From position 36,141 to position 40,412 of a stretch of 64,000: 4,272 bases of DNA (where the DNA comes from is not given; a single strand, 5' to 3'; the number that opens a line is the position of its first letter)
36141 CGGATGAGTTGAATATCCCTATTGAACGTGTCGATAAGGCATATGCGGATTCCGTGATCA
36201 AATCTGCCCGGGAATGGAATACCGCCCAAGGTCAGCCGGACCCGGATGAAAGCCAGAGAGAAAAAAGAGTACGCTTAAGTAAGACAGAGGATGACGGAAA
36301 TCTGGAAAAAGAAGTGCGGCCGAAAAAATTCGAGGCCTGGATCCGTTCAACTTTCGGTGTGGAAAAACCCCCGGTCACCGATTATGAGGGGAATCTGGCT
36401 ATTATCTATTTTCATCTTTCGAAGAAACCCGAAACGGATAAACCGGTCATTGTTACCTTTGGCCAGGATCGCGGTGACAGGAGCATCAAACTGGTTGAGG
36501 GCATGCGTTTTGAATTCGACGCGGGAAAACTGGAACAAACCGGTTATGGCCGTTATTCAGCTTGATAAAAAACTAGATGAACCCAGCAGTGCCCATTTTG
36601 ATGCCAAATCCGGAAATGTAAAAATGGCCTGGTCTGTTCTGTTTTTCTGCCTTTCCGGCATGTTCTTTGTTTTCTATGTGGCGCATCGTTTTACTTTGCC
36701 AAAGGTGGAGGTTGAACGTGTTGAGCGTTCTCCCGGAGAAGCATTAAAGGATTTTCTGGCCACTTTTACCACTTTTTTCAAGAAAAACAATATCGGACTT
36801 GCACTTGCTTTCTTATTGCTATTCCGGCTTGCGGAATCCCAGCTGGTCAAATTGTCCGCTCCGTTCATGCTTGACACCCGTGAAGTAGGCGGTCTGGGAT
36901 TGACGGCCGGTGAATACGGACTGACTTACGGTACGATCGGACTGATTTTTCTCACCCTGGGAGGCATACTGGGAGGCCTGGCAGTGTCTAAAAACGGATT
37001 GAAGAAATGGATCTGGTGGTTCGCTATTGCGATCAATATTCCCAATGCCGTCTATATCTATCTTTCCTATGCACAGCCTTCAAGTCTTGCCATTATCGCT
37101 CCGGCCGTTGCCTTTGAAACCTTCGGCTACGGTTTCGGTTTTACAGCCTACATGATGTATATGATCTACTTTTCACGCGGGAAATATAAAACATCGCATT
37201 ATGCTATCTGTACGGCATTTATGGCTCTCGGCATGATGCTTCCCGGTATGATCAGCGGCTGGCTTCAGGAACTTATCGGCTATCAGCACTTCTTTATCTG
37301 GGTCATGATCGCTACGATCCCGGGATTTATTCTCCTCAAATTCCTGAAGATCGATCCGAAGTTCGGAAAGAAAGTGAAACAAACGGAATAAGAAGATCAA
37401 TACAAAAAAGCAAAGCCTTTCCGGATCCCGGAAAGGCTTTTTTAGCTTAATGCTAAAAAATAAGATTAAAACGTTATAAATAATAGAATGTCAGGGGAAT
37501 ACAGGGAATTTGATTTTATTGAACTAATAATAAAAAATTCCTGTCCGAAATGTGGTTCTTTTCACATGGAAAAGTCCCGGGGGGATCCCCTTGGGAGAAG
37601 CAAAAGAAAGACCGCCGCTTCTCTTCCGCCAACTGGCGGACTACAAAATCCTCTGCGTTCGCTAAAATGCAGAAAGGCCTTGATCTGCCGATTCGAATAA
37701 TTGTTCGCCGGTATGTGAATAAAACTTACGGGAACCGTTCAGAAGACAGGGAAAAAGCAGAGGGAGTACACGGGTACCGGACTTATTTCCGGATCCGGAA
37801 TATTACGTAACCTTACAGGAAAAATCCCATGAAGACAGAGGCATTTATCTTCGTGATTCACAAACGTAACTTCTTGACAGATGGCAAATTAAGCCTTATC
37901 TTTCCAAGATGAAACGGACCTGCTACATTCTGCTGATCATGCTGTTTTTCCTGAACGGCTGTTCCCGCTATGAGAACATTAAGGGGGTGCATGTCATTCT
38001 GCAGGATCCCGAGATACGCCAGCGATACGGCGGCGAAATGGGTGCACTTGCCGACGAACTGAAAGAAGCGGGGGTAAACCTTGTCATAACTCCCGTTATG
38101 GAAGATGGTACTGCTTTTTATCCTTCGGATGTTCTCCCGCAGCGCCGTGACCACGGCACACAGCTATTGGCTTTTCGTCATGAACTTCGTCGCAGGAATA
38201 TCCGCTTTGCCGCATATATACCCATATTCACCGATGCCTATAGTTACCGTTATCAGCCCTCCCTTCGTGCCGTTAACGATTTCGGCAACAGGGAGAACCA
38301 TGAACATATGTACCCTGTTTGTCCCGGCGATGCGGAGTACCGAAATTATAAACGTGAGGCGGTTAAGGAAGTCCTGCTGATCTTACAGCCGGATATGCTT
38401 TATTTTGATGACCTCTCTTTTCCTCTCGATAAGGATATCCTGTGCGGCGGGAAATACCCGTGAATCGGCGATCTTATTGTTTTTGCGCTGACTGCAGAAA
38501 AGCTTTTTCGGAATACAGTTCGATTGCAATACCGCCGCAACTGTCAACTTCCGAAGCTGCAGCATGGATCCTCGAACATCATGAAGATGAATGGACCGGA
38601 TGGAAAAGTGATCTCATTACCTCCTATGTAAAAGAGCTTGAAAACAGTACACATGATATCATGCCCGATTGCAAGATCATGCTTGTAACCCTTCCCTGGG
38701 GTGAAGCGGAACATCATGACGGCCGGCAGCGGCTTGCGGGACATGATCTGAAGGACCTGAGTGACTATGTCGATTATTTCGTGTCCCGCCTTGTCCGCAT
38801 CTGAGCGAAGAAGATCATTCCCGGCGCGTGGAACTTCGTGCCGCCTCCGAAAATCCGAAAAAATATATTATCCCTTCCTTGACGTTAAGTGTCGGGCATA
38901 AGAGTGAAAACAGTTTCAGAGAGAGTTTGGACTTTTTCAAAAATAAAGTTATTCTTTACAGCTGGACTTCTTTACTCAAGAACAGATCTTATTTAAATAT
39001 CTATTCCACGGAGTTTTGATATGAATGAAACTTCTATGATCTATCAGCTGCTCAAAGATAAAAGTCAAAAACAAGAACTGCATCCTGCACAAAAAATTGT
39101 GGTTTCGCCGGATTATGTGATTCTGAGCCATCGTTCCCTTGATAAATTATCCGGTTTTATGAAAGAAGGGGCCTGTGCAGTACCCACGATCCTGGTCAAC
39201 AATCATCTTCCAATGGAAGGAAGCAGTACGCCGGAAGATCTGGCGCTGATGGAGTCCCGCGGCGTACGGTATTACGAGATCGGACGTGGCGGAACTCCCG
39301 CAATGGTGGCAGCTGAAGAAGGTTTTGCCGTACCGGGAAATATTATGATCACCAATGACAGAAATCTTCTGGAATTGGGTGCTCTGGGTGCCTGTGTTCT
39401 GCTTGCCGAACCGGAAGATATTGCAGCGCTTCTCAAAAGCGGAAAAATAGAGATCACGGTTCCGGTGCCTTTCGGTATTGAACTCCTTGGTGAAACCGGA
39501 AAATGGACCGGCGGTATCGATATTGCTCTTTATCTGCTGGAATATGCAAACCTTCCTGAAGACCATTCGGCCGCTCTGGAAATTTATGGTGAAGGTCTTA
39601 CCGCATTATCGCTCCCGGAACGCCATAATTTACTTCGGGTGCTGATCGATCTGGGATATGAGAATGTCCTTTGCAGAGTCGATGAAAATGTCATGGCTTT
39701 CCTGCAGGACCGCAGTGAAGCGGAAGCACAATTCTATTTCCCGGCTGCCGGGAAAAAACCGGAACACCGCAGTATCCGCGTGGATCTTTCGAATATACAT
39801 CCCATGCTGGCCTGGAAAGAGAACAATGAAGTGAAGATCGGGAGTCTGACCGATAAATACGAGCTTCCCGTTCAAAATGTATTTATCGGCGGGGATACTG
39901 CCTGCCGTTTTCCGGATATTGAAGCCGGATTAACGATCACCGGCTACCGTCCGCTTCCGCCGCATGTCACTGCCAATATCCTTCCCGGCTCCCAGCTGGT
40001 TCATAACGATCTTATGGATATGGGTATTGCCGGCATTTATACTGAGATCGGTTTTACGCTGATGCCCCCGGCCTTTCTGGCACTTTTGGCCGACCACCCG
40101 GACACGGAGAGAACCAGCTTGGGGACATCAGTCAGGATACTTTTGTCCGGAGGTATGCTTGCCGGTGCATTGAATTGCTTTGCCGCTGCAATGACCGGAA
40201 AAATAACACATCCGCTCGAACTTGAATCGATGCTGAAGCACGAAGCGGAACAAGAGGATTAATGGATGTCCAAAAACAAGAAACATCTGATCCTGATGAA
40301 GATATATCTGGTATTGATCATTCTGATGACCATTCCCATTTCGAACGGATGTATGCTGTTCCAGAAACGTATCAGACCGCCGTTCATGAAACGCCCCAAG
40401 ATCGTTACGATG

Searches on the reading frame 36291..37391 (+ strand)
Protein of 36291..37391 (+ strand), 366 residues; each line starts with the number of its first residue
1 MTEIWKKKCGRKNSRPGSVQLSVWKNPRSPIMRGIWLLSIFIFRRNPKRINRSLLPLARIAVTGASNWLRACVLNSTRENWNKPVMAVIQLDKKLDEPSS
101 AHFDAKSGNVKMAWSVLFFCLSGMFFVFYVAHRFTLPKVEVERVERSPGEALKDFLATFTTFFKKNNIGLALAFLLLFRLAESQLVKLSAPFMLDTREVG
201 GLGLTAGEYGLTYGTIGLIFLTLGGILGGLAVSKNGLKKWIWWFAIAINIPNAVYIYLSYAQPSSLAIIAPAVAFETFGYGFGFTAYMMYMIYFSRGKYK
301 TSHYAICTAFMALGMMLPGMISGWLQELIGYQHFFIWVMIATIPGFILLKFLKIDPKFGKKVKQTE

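Call 18: search_protein_families(library=pfam, proteins=[window:36291-37391:+])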
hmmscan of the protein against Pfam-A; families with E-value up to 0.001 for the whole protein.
window:36291-37391:+ (366 aa): 1 family
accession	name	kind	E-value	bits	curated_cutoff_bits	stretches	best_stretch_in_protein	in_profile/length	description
PF07690.21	MFS_1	-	2.3e-08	33.8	33.4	1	114-294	150-322/347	Major Facilitator Superfamily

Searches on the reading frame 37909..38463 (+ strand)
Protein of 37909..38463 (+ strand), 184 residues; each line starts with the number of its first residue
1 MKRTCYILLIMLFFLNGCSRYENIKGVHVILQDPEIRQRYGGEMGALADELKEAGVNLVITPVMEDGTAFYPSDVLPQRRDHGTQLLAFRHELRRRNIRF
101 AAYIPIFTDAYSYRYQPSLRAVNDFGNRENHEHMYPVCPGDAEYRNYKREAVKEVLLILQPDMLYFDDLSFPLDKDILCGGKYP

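Call 18: search_protein_families(library=pfam, proteins=[window:37909-38463:+])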
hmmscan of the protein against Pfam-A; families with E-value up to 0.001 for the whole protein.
window:37909-38463:+ (184 aa): 1 family
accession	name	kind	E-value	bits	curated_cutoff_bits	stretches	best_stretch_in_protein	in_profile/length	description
PF14871.12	GHL6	-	8.5e-08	32.9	35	1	47-166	5-130/132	Hypothetical glycosyl hydrolase 6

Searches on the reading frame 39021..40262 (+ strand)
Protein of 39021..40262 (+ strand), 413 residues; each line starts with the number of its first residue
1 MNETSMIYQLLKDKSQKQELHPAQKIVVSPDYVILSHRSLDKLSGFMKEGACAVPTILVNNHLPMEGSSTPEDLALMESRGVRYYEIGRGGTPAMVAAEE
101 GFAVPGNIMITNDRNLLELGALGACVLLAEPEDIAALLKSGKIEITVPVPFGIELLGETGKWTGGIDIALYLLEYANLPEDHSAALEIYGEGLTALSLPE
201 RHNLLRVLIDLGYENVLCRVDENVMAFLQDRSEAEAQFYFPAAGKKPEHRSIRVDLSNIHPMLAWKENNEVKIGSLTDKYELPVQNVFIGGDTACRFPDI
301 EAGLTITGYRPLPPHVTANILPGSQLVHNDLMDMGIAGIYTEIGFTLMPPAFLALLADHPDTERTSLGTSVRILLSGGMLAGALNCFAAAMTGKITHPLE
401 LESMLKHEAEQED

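Call 17: find_encoding_contigs(protein=window:39021-40262:+, flank=10000, max_places=4)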
Protein window:39021-40262:+ (413 aa): no gene with exactly this product is on record in the collection.
